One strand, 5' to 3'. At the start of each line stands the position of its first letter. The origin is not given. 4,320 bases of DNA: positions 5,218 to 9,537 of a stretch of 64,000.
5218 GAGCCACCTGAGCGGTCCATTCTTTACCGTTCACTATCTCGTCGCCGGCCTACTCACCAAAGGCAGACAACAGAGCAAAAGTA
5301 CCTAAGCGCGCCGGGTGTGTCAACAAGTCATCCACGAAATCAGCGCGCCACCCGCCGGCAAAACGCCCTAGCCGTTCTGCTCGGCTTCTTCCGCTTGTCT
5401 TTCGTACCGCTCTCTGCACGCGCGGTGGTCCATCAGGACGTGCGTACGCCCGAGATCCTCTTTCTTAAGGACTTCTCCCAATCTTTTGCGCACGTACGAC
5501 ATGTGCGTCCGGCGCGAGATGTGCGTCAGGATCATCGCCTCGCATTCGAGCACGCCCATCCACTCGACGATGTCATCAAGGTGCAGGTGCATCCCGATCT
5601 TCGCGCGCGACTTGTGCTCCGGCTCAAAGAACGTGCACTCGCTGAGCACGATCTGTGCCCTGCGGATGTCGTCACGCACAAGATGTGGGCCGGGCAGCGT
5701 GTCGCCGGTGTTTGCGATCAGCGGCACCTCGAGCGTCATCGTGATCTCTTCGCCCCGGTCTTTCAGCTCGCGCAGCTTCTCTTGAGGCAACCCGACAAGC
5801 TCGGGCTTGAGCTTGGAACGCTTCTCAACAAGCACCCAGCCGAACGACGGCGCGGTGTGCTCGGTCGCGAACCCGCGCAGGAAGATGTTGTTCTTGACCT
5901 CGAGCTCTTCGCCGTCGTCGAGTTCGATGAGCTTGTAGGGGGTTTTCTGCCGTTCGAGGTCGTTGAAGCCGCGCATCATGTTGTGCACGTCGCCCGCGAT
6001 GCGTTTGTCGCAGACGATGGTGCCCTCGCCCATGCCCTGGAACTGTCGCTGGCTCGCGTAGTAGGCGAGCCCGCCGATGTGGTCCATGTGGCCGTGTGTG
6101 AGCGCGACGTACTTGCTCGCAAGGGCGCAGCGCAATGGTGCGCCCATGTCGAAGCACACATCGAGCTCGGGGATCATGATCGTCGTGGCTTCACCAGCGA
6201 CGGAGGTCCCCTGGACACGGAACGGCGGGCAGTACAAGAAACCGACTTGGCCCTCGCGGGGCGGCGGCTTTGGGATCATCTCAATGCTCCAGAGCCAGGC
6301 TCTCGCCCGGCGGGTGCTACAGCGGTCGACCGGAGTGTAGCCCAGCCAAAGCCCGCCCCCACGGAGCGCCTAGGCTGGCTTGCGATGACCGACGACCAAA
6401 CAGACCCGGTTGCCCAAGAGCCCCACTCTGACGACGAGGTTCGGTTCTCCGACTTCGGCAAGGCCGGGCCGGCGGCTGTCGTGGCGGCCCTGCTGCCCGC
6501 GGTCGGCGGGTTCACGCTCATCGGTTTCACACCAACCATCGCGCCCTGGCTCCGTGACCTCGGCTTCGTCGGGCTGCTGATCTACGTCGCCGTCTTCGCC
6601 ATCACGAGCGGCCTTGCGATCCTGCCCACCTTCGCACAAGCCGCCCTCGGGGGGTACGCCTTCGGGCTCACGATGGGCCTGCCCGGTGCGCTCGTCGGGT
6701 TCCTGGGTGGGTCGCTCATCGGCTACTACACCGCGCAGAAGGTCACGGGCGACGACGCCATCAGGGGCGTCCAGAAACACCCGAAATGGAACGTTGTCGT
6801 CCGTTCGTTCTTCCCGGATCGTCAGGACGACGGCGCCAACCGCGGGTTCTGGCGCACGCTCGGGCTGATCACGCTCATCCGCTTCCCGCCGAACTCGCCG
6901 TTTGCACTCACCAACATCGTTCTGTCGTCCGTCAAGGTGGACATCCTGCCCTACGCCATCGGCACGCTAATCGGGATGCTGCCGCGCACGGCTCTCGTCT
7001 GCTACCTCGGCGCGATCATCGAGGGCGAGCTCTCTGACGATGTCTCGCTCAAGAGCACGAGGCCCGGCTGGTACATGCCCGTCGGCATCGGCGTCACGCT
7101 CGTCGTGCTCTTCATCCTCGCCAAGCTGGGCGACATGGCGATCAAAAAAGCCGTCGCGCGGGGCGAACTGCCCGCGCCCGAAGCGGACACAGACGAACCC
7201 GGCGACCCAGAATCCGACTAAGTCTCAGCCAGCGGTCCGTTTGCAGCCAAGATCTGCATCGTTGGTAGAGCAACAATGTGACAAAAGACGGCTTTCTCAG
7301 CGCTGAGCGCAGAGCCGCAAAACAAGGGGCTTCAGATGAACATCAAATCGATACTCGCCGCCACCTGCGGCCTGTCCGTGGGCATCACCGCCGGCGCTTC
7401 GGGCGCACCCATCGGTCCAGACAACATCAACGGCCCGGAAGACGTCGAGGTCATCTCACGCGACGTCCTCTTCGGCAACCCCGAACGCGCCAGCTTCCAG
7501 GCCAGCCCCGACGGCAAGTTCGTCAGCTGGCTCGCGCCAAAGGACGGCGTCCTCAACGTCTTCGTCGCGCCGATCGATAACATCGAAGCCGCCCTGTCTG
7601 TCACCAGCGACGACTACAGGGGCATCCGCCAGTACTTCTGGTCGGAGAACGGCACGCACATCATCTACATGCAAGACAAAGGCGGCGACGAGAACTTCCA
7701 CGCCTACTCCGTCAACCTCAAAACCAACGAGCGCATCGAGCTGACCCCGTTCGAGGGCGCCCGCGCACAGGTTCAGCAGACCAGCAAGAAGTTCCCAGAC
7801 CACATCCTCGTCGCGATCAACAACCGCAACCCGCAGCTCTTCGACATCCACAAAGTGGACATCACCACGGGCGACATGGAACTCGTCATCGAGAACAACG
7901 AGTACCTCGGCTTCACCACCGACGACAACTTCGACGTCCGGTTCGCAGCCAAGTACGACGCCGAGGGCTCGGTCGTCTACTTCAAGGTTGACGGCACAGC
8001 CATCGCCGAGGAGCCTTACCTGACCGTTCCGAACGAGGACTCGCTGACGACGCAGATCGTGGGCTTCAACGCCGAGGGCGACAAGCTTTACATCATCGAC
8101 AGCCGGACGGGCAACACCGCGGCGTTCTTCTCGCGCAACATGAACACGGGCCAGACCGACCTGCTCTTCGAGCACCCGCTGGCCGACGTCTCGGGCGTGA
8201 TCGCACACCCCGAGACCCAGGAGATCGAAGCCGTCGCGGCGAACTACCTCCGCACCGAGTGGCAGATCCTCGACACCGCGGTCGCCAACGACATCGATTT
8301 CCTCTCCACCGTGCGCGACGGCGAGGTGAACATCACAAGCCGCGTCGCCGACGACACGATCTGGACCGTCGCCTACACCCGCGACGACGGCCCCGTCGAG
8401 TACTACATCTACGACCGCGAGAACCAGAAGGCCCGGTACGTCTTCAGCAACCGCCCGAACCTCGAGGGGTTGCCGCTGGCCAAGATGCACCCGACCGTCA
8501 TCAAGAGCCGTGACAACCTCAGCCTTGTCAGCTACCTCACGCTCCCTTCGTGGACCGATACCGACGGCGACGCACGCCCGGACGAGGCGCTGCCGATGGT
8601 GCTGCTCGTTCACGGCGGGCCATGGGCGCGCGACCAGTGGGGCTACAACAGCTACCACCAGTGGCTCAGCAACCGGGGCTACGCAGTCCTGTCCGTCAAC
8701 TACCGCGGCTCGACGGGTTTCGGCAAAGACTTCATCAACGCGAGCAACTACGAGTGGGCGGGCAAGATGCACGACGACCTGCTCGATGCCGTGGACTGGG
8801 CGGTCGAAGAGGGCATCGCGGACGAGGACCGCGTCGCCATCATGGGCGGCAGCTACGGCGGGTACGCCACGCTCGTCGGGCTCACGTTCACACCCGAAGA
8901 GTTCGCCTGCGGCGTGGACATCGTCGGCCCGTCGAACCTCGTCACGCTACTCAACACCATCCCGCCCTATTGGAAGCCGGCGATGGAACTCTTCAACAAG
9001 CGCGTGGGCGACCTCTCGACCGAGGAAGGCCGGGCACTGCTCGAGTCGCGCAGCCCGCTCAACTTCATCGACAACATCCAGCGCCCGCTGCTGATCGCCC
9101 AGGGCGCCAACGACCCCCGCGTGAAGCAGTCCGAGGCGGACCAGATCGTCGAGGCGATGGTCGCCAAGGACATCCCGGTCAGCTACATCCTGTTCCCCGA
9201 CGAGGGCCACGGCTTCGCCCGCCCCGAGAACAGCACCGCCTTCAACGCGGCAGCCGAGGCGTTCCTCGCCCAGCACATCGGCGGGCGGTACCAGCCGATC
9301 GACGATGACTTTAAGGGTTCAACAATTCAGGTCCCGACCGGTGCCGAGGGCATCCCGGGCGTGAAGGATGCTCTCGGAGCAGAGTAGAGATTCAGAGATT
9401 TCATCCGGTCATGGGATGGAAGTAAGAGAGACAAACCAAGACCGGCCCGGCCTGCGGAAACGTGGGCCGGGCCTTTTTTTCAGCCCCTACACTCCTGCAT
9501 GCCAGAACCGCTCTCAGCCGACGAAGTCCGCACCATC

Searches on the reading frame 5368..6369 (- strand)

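Call 66: search_protein_families(library=pfam, proteins=[window:5368-6369:-], max_evalue=0.0001)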
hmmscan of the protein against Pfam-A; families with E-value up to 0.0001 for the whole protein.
window:5368-6369:- (333 aa): 2 families
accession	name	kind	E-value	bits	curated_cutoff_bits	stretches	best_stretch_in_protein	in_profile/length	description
PF12706.13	Lactamase_B_2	-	1.5e-12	48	27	1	86-284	32-200/200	Beta-lactamase superfamily domain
PF00753.33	Lactamase_B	-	2.9e-06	27.8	22.7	1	86-137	45-96/196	Metallo-beta-lactamase superfamily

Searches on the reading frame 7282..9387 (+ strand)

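Call 66: search_protein_families(library=pfam, proteins=[window:7282-9387:+], max_evalue=0.0001)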
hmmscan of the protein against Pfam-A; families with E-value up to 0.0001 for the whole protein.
window:7282-9387:+ (701 aa): 7 families
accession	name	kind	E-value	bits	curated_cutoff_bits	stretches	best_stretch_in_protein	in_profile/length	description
PF00326.27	Peptidase_S9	-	1.1e-42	146.4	22.6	1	455-668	3-212/213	Prolyl oligopeptidase family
PF20434.5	BD-FAE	-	1.6e-15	57.6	26.8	1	434-624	10-213/215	BD-FAE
PF01738.24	DLH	-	8.8e-12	45.5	21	1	451-659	21-202/217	Dienelactone hydrolase family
PF02129.25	Peptidase_S15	-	1.1e-11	45.3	23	1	432-554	11-133/262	X-Pro dipeptidyl-peptidase (S15 family)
PF12697.13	Abhydrolase_6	-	1.2e-09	39.6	26.3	1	440-645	1-205/217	Alpha/beta hydrolase family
PF12146.15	Hydrolase_4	-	5e-07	29.7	27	0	439-580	6-139/239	Serine aminopeptidase, S33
PF00561.26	Abhydrolase_1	-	2.9e-05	24.3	25.8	0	438-531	1-84/245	alpha/beta hydrolase fold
